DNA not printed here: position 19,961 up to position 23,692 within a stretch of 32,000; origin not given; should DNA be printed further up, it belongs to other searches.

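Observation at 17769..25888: Orphan RiPP-tailoring-like enzyme pair (HprK-like kinase plus NTP_transf_5 nucleotidyltransferase) embedded with a TonB receptor, MFS transporter, cupredoxin and micro-ORF: candidate undescribed system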

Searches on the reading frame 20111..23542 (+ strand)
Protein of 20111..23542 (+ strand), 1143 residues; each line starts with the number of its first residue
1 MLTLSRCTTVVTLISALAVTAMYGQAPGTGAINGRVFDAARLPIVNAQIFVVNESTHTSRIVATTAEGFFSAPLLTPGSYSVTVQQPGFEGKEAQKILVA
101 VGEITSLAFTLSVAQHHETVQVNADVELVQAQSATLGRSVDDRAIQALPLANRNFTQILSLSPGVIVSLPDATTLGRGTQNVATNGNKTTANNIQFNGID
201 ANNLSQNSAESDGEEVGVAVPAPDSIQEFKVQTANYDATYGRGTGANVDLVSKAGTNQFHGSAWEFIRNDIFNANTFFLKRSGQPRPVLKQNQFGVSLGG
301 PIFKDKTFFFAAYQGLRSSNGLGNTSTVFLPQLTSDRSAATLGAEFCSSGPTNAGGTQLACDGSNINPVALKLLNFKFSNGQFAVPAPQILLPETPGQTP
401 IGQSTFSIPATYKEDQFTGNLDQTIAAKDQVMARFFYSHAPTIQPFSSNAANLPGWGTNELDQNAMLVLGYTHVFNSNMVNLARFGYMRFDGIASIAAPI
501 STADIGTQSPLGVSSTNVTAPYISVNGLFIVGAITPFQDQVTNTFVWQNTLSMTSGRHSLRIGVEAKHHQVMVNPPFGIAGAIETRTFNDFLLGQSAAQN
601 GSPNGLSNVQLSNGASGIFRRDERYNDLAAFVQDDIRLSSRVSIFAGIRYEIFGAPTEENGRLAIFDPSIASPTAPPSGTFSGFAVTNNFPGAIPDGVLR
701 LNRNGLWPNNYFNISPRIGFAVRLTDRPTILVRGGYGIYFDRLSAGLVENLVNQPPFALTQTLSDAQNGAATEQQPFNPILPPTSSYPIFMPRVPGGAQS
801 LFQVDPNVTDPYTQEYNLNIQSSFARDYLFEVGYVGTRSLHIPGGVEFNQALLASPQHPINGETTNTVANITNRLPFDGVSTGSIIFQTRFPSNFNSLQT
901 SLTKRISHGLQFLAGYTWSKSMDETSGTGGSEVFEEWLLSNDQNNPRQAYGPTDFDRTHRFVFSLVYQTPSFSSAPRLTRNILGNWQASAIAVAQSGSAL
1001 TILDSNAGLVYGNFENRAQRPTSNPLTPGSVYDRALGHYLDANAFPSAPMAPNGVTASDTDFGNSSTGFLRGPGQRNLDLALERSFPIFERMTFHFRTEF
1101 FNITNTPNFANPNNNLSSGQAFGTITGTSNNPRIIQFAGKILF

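Call 6: search_protein_families(library=pfam, proteins=[window:20111-23542:+], max_evalue=0.1)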
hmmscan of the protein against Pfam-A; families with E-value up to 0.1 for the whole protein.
window:20111-23542:+ (1143 aa): 5 families
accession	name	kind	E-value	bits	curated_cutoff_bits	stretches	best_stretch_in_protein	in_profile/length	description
PF25183.1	OMP_b-brl_4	-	3.9e-204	681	30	1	251-1136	1-838/838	Outer membrane beta barrel domain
PF13620.12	CarboxypepD_reg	-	4.6e-17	62.6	32.3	1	32-112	2-82/82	Carboxypeptidase regulatory-like domain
PF07715.20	Plug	-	5.6e-05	24.1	23.9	1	140-245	12-104/107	TonB-dependent Receptor Plug Domain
PF13715.12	CarbopepD_reg_2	-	0.0012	19.3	32.2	1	32-113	1-78/88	CarboxypepD_reg-like domain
PF14686.12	fn3_3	-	0.012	15.8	24.4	1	64-104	31-72/75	Polysaccharide lyase family 4, domain II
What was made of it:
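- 20111..23542 (+): TonB-dependent receptor (CarboxypepD_reg + Plug + OMP_b-brl_4), 1143 aa. Call 6.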

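Call 7: search_protein_families(library=ncbifam, proteins=[window:20111-23542:+], max_evalue=0.1)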
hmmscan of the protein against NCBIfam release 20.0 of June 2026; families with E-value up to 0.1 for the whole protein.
window:20111-23542:+ (1143 aa): 0 families

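Call 67: search_solved_structures(query=window:20111-23539:+, max_evalue=0.01)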
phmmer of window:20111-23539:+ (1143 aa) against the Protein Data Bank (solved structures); distinct sequences matched with E-value up to 0.01: 0.
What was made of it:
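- The receptor has no detectable similarity to solved copper or iron receptors (call 67).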
